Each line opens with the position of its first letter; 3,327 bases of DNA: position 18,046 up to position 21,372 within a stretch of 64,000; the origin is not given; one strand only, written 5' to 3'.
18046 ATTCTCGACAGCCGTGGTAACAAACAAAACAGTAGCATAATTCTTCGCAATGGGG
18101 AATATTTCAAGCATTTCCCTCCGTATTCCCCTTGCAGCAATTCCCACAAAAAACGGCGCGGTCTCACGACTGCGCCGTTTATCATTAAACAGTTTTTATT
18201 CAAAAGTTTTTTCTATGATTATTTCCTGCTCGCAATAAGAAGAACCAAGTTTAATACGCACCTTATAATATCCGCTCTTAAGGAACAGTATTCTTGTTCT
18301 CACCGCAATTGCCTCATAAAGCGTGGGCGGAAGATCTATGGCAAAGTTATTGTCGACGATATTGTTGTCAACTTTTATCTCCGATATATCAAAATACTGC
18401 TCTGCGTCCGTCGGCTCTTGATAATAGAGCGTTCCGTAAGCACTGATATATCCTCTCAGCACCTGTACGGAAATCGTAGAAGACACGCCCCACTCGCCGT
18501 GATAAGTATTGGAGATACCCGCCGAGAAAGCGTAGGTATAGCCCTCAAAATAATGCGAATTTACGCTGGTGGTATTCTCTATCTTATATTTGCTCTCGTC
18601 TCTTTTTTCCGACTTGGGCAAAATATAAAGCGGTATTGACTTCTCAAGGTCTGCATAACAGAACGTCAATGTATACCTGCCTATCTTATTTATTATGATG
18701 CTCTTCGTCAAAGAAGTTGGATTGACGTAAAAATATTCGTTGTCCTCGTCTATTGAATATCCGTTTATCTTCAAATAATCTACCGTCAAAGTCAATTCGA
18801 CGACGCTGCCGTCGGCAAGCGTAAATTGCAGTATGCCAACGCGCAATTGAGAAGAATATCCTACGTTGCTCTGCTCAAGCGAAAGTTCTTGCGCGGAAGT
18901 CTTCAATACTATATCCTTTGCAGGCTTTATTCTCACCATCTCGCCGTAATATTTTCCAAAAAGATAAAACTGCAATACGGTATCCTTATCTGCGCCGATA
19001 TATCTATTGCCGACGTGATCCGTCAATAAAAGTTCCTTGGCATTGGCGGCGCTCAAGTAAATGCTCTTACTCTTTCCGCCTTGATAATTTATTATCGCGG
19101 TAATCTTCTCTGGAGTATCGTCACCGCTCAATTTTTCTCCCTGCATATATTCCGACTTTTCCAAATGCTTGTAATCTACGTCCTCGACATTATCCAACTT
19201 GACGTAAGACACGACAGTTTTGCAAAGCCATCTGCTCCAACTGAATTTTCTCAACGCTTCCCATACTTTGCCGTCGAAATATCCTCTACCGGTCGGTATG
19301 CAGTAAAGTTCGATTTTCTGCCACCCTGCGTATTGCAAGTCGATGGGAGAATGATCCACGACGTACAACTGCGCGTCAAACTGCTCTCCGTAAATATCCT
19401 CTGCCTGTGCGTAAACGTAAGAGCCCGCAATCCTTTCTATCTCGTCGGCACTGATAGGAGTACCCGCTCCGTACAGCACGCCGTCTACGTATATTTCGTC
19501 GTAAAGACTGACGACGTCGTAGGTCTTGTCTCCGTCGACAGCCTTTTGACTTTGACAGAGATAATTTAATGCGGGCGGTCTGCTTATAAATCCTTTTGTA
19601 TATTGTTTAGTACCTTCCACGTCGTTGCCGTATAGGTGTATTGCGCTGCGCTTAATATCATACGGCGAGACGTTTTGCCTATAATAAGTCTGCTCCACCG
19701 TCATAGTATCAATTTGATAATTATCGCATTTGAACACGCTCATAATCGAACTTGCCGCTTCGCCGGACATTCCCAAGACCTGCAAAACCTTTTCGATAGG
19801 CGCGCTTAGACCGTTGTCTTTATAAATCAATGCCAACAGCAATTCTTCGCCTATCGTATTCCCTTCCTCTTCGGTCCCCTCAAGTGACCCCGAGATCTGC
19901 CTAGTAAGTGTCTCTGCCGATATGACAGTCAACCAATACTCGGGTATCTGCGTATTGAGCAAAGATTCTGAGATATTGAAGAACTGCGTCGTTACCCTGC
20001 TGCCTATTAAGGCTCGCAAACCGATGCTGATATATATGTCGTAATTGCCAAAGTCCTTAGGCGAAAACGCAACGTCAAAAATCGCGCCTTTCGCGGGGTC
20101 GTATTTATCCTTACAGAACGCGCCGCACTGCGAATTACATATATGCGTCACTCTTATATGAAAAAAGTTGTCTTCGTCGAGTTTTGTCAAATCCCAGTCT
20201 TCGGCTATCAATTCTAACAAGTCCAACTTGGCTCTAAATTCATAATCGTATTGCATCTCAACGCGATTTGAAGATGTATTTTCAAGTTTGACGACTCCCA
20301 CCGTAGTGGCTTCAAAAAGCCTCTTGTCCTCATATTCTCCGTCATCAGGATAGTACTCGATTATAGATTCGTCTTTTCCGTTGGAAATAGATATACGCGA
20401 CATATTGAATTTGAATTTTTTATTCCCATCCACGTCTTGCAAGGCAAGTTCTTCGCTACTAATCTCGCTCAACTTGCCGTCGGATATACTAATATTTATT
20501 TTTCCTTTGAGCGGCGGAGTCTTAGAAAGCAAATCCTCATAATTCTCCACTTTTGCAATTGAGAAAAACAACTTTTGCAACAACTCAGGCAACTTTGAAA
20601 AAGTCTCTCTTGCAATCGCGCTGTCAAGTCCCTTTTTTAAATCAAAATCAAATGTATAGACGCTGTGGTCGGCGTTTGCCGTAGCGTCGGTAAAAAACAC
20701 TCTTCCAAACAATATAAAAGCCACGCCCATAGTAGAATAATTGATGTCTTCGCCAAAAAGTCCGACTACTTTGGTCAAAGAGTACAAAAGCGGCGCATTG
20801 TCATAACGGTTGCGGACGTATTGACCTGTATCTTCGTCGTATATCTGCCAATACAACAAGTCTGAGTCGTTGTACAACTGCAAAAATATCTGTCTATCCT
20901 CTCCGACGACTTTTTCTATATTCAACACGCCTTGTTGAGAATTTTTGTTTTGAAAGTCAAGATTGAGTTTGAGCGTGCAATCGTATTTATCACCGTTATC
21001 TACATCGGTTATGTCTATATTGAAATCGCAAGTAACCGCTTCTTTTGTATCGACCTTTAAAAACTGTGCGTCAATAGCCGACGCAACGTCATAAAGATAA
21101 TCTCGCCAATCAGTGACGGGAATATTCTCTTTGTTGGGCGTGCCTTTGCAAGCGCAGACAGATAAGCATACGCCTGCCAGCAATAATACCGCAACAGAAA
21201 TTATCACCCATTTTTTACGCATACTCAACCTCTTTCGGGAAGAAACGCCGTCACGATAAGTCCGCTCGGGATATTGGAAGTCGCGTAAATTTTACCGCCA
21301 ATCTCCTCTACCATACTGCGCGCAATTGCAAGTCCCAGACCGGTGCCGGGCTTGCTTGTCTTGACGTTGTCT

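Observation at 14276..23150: Two-component system coupled to a giant lipoprotein that faces a giant paralogue: an uncharacterised envelope module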

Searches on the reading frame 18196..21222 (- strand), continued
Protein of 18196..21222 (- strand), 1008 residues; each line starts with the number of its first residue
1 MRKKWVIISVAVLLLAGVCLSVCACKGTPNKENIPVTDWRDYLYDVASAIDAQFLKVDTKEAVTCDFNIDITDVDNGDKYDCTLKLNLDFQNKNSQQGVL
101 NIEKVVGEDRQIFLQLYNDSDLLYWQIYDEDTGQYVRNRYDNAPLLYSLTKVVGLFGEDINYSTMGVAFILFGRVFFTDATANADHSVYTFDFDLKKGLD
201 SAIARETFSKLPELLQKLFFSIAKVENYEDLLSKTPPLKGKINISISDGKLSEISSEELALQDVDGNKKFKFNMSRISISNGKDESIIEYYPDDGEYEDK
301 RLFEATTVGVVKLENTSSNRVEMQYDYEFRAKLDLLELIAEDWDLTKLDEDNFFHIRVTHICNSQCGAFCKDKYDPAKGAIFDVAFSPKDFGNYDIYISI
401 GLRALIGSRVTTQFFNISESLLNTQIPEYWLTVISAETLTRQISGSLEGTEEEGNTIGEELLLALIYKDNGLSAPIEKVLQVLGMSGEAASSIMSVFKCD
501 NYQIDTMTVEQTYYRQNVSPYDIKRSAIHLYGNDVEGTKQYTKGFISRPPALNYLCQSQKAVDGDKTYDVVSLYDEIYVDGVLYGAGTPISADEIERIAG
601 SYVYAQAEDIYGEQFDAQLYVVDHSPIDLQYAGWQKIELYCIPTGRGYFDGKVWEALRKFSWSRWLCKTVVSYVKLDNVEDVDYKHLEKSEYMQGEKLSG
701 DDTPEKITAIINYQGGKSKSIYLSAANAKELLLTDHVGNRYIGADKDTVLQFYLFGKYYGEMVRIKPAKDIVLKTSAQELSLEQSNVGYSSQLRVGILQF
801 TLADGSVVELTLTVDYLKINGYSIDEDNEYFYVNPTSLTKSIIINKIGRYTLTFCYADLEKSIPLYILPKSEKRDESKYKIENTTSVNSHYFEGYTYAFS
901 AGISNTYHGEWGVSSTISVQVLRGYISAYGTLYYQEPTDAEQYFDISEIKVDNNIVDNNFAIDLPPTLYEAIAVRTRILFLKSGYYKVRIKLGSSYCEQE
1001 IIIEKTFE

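Call 63: fold_search(model_id=the predicted structure, library=viral)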
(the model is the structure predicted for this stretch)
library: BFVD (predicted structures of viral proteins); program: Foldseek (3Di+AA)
matches with E <= 10: 1008; with E <= 0.001: 120
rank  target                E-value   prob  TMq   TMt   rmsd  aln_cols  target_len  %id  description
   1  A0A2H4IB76            5.0e-11  1.00  0.09  0.07  47.0      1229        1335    8  Putative major tail protein [Erwinia phage vB_EamM_Y3]
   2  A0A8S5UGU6            9.8e-10  1.00  0.07  0.12  42.6       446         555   10  Uncharacterized protein [Myoviridae sp. ctshb19]
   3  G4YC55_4              9.8e-10  1.00  0.09  0.08  28.1       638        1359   10  (no name in the UniProt tables at hand)
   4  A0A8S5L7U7            1.1e-09  0.82  0.06  0.06  69.5      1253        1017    7  Uncharacterized protein [CrAss-like virus sp. ctt4r3]
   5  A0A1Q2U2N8            2.2e-09  0.98  0.08  0.06  48.2      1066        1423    9  Putative hemagglutinin/hemolysin-related protein [Vibrio phage pTD1]
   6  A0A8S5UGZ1            2.7e-09  1.00  0.11  0.10  25.3       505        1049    8  Uncharacterized protein [Myoviridae sp. ctshb19]
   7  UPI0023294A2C         2.6e-08  0.99  0.08  0.08  31.3       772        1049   10  (no name look-up for this kind of identifier)
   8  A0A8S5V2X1            3.2e-08  1.00  0.13  0.09  20.4       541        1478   12  Leucine rich repeat protein [Siphoviridae sp. ct0Bp21]
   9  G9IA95                4.1e-08  1.00  0.09  0.14  39.5       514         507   10  (no name in the UniProt tables at hand)
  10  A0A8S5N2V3            6.7e-08  1.00  0.10  0.15  28.5       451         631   11  Leucine rich repeat protein (Fragment) [Siphoviridae sp. ctv0N24]
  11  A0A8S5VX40            1.3e-07  1.00  0.08  0.15  44.6       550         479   12  (no name in the UniProt tables at hand)
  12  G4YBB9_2              1.4e-07  1.00  0.10  0.09  28.7       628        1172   10  (no name in the UniProt tables at hand)
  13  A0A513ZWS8            2.0e-07  1.00  0.08  0.12  51.0       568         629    8  Major tail protein [Salmonella phage SE13]
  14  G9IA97                2.1e-07  0.84  0.07  0.08  45.4       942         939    7  (no name in the UniProt tables at hand)
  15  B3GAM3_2              2.3e-07  0.97  0.08  0.09  29.7       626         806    9  AMDV4_2 [uncultured virus]
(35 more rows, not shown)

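Call 83: search_protein_families(library=pfam, alignment_id=A6, max_evalue=0.01)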
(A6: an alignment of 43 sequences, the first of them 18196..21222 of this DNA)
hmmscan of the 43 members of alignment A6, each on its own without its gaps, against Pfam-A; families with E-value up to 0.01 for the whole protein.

A. member 1, window:18196-21222:- (1008 aa): 0 families

B. families by the number of members that match (of 43 scanned): 6 families
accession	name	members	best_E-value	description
PF09479.16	Flg_new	7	9.2e-26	Listeria-Bacteroides repeat domain (List_Bact_rpt)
PF07523.18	Big_3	2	5.7e-10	Bacterial Ig-like domain (group 3)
PF00801.26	PKD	1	0.00083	PKD domain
PF16369.11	GH43_C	1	0.0068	C-terminal lipocalin-like domain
PF01742.23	Peptidase_M27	1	0.0069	Clostridial neurotoxin zinc protease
PF18981.6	InlK_D3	1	0.009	Internalin K domain (D3/D4)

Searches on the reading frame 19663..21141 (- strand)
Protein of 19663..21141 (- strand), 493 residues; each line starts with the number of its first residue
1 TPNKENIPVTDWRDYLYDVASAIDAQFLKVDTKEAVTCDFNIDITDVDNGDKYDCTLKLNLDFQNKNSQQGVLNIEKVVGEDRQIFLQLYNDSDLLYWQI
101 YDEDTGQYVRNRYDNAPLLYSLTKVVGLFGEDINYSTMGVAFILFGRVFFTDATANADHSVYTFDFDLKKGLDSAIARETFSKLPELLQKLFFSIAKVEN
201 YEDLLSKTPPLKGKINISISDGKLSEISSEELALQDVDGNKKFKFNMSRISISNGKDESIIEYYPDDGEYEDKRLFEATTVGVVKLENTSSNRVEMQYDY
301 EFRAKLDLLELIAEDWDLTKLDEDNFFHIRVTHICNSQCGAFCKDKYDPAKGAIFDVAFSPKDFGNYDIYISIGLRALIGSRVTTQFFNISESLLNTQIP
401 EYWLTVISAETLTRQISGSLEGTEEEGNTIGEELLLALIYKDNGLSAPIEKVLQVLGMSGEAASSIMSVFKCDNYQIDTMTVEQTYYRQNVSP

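Call 70: predict_structure(alignment_id=A4)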
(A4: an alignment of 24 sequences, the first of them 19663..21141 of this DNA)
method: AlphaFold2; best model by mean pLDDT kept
length: 493 residues; sequences in the alignment: 24
mean_pLDDT: 78.1   pTM: 0.71
mean pLDDT of the five models: 78.1, 77.0, 71.8, 68.7, 67.6
residues with pLDDT >= 90: 116; 70-90: 253; 50-70: 89; < 50: 35
segments of 3 or more residues with pLDDT < 50: 1-6, 130-134, 414-428
pLDDT, mean of each block of 10 residues (from residue 1): 46 87 78 83 91 94 83 92 91 93 89 91 69 58 85 86 92 86 83 85 90 92 88 81 89 88 85 87 85 81 91 84 90 69 60 76 82 62 53 51 61 48 39 57 73 72 72 76 82 63
secondary structure, 60 per line:
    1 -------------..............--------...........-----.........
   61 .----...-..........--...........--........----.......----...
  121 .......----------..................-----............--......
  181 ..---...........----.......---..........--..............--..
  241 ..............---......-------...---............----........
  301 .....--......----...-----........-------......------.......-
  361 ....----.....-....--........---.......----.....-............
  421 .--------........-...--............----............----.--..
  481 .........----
elements in order: H14-27 E36-46 E52-61 E70-79 E82-92 E95-102 E107-113 H118-127 H138-149 E150-155 E161-167 H168-172 H175-182 H186-196 H201-207 E211-220 E223-236 E239-254 H258-263 E271-273 E277-288 E293-305 H308-313 E326-333 H341-346 E353-359 H361-364 E369-373 H375-378 H381-388 H392-398 E403-407 H409-421 H430-437 E439-441 E444-448 H449-455 H460-470 E479-489

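Call 72: fold_search(model_id=the predicted structure, library=pdb)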
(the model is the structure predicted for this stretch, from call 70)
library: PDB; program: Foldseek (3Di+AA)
matches with E <= 10: 913; with E <= 0.001: 38
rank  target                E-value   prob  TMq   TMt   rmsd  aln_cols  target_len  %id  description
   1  8chx_A                5.7e-06  1.00  0.20  0.35   9.1       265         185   14  Structure and function of LolA from Vibrio cholerae (released 2023-06-21)
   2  8v1k_A                8.8e-06  1.00  0.21  0.40   8.2       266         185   12  Crystal structure of outer membrane lipoprotein carrier protein (LolA) from Francisella tularensis (released 2023-11-29)
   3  2w7q_B                9.8e-06  1.00  0.19  0.37   9.3       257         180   11  Structure of Pseudomonas aeruginosa LolA (released 2009-12-29)
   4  2v42_A                2.4e-05  1.00  0.20  0.29  16.4       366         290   10  Crystal structure of RseB: a sensor for periplasmic stress response in E. coli (released 2007-08-28)
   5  2zpc                  2.5e-05  1.00  0.20  0.40   8.3       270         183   11  Crystal structure of the R43L mutant of LolA in the closed form (released 2008-08-05)
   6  5yvf_A                3.7e-05  0.85  0.12  0.17  27.1       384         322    9  Crystal structure of BFA1 (released 2018-08-08)
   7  8orn_A                5.6e-05  1.00  0.22  0.42   8.4       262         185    9  Crystal structure of Xanthomonas campestris pv. campestris LolA-LolB complex (released 2023-07-05)
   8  4eg9                  5.9e-05  0.99  0.18  0.29  10.3       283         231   12  1.9 Angstrom resolution crystal structure of Se-methionine hypothetical protein SAOUHSC_02783 from Staphylococcus aureus (released 2012-04-11)
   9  8t5t                  7.7e-05  1.00  0.19  0.38   9.0       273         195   11  Crystal structure of outer membrane lipoprotein carrier protein (LolA) from Borrelia burgdorferi (steric acid bound) (released 2023-06-28)
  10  9azz_A                8.2e-05  1.00  0.20  0.41   9.0       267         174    8  Crystal structure of outer membrane lipoprotein carrier protein (LolA) from Ehrlichia ruminantium (released 2024-03-20)
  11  4ki3_D                8.6e-05  1.00  0.21  0.41   7.9       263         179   12  1.70 Angstrom resolution crystal structure of outer-membrane lipoprotein carrier protein (lolA) from Yersinia pestis C (released 2013-05-15)
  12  2v43_C                1.0e-04  0.98  0.17  0.25  18.1       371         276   10  Crystal structure of RseB: a sensor for periplasmic stress response in E. coli (released 2007-08-28)
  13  9azz_C                1.1e-04  1.00  0.20  0.42   8.8       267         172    8  Crystal structure of outer membrane lipoprotein carrier protein (LolA) from Ehrlichia ruminantium (released 2024-03-20)
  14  7tpm                  1.5e-04  1.00  0.20  0.40   8.8       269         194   11  Structure of the outer-membrane lipoprotein carrier protein (LolA) from Borrelia burgdorferi (released 2023-03-15)
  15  4ki3_L                1.5e-04  1.00  0.20  0.39   8.6       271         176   11  1.70 Angstrom resolution crystal structure of outer-membrane lipoprotein carrier protein (lolA) from Yersinia pestis C (released 2013-05-15)
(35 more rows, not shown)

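Call 84: search_protein_families(library=pfam, alignment_id=A4, max_evalue=10)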
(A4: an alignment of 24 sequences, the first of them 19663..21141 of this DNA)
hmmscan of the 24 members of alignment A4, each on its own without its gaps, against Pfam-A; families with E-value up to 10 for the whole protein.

A. member 1, window:19663-21141:- (493 aa): 2 families
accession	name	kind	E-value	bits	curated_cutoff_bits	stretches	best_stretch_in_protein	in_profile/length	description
PF20364.3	DUF6659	-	0.059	14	27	1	210-261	38-87/131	Family of unknown function (DUF6659)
PF01828.24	Peptidase_A4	-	0.21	11.4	22.3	1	100-160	113-172/206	Peptidase A4 family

B. families by the number of members that match (of 24 scanned): 28 families (the first 25 are shown)
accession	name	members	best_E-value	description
PF18676.6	MBG_2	3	0.0074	MBG domain (YGX type)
PF18911.6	PKD_4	2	0.0029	PKD domain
PF20364.3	DUF6659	2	0.011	Family of unknown function (DUF6659)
PF00801.26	PKD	2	0.055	PKD domain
PF19127.6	Choline_bind_3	1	0.007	Choline-binding repeat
PF09572.16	RE_XamI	1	0.0074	XamI restriction endonuclease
PF10465.15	Inhibitor_I24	1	0.014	PinA peptidase inhibitor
PF14262.12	Cthe_2159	1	0.02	Carbohydrate-binding domain-containing protein Cthe_2159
PF04966.18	OprB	1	0.022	Carbohydrate-selective porin, OprB family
PF19218.5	CoV_NSP3_C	1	0.044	Coronavirus replicase NSP3, C-terminal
PF22820.2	TcaA_3rd_4th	1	0.055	TcaA protein 3rd/4th domain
PF18981.6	InlK_D3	1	0.059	Internalin K domain (D3/D4)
PF14683.12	CBM-like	1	0.061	Polysaccharide lyase family 4, domain III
PF18957.6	RibLong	1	0.073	Long Rib domain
PF23871.1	DUF7226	1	0.092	Domain of unknown function (DUF7226)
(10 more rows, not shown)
